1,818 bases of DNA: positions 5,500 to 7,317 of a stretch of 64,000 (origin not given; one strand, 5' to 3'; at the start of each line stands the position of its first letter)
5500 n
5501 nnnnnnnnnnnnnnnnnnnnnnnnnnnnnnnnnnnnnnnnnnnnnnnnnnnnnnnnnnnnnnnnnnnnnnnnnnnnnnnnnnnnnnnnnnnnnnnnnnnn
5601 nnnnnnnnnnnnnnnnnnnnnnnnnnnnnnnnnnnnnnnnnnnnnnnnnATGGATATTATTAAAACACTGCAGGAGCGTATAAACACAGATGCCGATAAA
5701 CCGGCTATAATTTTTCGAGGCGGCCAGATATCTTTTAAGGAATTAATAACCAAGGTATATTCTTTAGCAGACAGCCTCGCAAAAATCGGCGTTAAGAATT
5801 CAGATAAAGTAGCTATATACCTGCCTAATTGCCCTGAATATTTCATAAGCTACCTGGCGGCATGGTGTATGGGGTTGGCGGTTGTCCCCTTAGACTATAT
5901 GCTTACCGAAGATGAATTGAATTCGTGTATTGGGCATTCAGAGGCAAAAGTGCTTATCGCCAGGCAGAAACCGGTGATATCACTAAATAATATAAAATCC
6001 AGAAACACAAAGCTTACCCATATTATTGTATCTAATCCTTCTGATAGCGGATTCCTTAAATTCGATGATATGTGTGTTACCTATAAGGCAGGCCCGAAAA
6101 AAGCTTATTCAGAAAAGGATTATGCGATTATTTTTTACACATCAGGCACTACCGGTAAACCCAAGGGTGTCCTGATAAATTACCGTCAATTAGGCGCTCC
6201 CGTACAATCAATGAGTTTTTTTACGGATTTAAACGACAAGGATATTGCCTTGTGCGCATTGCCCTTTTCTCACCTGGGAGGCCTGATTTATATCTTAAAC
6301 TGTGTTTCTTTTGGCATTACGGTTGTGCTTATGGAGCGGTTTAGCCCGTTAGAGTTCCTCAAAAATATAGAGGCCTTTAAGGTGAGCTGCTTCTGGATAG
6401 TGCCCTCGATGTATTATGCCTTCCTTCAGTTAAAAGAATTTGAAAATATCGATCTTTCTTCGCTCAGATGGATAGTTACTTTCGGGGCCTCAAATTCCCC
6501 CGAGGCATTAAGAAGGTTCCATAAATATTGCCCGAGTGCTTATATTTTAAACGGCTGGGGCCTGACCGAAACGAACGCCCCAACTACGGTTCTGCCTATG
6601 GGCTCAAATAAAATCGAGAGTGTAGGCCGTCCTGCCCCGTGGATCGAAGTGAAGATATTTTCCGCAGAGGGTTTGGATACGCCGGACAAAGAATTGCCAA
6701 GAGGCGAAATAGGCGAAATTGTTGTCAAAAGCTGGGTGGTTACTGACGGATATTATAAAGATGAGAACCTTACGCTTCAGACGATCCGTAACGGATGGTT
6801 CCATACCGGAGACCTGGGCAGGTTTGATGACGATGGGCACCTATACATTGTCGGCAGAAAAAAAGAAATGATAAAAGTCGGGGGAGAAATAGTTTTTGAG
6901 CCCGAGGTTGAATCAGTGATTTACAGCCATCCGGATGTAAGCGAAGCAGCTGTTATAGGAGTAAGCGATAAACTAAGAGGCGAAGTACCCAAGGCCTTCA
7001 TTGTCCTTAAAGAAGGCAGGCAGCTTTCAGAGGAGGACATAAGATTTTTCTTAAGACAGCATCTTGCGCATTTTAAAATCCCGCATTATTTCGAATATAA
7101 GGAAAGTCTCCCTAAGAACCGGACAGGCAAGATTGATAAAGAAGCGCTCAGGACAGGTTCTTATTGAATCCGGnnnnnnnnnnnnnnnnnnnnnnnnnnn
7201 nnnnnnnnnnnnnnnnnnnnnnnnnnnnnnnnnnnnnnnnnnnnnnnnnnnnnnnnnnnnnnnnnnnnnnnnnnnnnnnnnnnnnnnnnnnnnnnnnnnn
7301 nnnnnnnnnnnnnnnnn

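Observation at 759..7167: Candidate variant 5'-deoxyadenosine / MTA 'DHAP-shunt' salvage operon ending in an aldehyde dehydrogenase and an acyl-CoA ligase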

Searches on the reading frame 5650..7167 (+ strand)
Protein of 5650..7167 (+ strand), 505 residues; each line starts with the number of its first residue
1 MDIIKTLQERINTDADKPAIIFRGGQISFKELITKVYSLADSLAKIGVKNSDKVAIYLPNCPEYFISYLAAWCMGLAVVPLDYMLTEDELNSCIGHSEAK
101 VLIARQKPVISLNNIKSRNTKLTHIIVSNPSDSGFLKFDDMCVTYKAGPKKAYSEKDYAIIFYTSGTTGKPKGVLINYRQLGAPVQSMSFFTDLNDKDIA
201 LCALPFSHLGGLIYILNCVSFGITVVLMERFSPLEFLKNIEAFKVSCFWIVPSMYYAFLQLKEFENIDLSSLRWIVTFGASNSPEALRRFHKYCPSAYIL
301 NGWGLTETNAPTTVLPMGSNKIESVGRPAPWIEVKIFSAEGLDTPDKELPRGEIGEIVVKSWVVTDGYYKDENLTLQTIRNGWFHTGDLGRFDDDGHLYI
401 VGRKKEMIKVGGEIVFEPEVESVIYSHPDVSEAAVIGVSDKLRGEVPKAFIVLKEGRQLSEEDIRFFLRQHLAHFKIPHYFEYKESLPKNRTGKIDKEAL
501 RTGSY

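Call 3: search_protein_families(library=pfam, proteins=[window:5650-7167:+], max_evalue=0.01)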
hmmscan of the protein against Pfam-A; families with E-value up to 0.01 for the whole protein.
window:5650-7167:+ (505 aa): 2 families
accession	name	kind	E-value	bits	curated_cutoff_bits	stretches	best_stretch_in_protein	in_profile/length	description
PF00501.34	AMP-binding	-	7.5e-83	278.9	29.9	1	8-369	2-384/384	AMP-binding enzyme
PF13193.12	AMP-binding_C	-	1e-22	81.3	24.5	1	419-494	1-76/76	AMP-binding enzyme C-terminal domain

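Call 4: search_protein_families(library=ncbifam, proteins=[window:5650-7167:+], max_evalue=0.001)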
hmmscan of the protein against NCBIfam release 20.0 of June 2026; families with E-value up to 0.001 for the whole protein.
window:5650-7167:+ (505 aa): 107 families (the best 25 are shown)
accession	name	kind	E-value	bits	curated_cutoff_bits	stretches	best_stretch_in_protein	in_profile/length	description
NF004837.0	PRK06187.1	subfamily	6e-126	420.8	476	1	3-502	10-520/531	long-chain-fatty-acid--CoA ligase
NF006182.0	PRK08316.1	subfamily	1.3e-104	350.6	663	1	12-502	22-515/523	fatty acyl-CoA synthetase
NF006181.0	PRK08314.1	subfamily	2.5e-93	313.3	705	2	133-497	181-547/563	long-chain-fatty-acid--CoA ligase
NF005801.1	PRK07656.1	equivalog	8.1e-92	308.4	657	1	11-501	11-500/500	FadD3 family acyl-CoA ligase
NF005307.0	PRK06839.1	equivalog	9.3e-92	308.2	748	1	8-500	9-489/496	o-succinylbenzoate--CoA ligase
NF052269.1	Staph_lig_FadD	equivalog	6.3e-91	305.2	650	1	7-501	6-490/499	long-chain-fatty-acid--CoA ligase FadD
NF002966.0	PRK03640.1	equivalog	3.6e-89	299.6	556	1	5-502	6-478/483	o-succinylbenzoate--CoA ligase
NF009233.0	PRK12583.1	subfamily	1.7e-86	290.8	832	2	151-502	196-548/558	fatty acid CoA ligase family protein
NF004114.0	PRK05605.1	equivalog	4.2e-85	286.2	766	2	150-501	215-566/575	long-chain-fatty-acid--CoA ligase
NF005220.0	PRK06710.1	equivalog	8.1e-83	278.4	1116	2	154-500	204-549/563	long-chain-fatty-acid--CoA ligase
NF005857.1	PRK07786.1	exception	3.1e-82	276.7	733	1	13-502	21-510/513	fatty-acid--CoA ligase FadD5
NF004797.0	PRK06145.1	equivalog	1.6e-81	274.1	850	1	13-502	14-493/499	acyl-CoA synthetase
NF004822.0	PRK06178.1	equivalog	2.7e-81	273.9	782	2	149-501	206-564/571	acyl-CoA synthetase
NF005676.0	PRK07470.1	equivalog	5.3e-80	269.6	774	1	3-502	22-527/544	acyl-CoA synthetase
NF005702.0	PRK07514.1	subfamily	1.1e-79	268.2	558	1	3-502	5-498/506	malonyl-CoA synthase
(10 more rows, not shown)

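Call 55: search_solved_structures(query=window:5650-7167:+, max_evalue=1e-40, show_alignments=0)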
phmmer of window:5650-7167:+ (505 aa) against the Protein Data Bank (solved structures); distinct sequences matched with E-value up to 1e-40: 71 (the best 60 are shown).
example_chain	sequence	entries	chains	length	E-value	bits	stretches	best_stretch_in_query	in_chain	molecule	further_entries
8r2q_A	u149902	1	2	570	7.9e-69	236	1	7-501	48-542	Probable fatty-acid-CoA ligase FadD5 (Fatty-acid-CoA synthetase) (Fatty-acid-CoA synthase)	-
3ivr_A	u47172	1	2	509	5.7e-67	229.9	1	15-503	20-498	Putative long-chain-fatty-acid CoA ligase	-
6k4c_A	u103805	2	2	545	1.2e-65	225.5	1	26-501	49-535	Ancestral luciferase AncLamp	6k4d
3a9u_A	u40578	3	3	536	2.6e-62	214.5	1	9-500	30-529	4-coumarate--CoA ligase | 4-coumarate:CoA ligase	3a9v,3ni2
8wev_A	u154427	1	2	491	2.1e-61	211.5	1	19-501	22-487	Feruloyl-CoA Synthetase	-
8weu_A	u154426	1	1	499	2.2e-61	211.4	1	19-501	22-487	Fatty-acyl-CoA synthase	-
6qjz_A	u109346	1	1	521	1.5e-60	208.7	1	30-497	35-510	oxalyl CoA-synthetase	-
3r44_A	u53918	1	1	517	2.7e-60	207.9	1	37-501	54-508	fatty acyl CoA synthetase FADD13 (FATTY-ACYL-CoA SYNTHETASE)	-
3tsy_A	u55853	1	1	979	2.7e-60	207.8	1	12-501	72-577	Fusion Protein 4-coumarate--CoA ligase 1, Resveratrol synthase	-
5bsw_A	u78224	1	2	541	1.9e-59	205.1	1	31-501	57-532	4-coumarate--CoA ligase 2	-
5u95_A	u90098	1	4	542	2.7e-59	204.5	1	31-501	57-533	4-coumarate--CoA ligase 2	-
5bsm_A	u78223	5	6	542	5.2e-59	203.6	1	31-501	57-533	4-coumarate--CoA ligase 2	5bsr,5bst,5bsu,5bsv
5ie0_A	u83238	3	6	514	5.3e-58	200.3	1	43-498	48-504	Oxalate--CoA ligase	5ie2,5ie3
5kyv_A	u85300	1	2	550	3.7e-57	197.5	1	27-501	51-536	Luciferin 4-monooxygenase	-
6hps_A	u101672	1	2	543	6.4e-57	196.7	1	27-501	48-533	Luciferin 4-monooxygenase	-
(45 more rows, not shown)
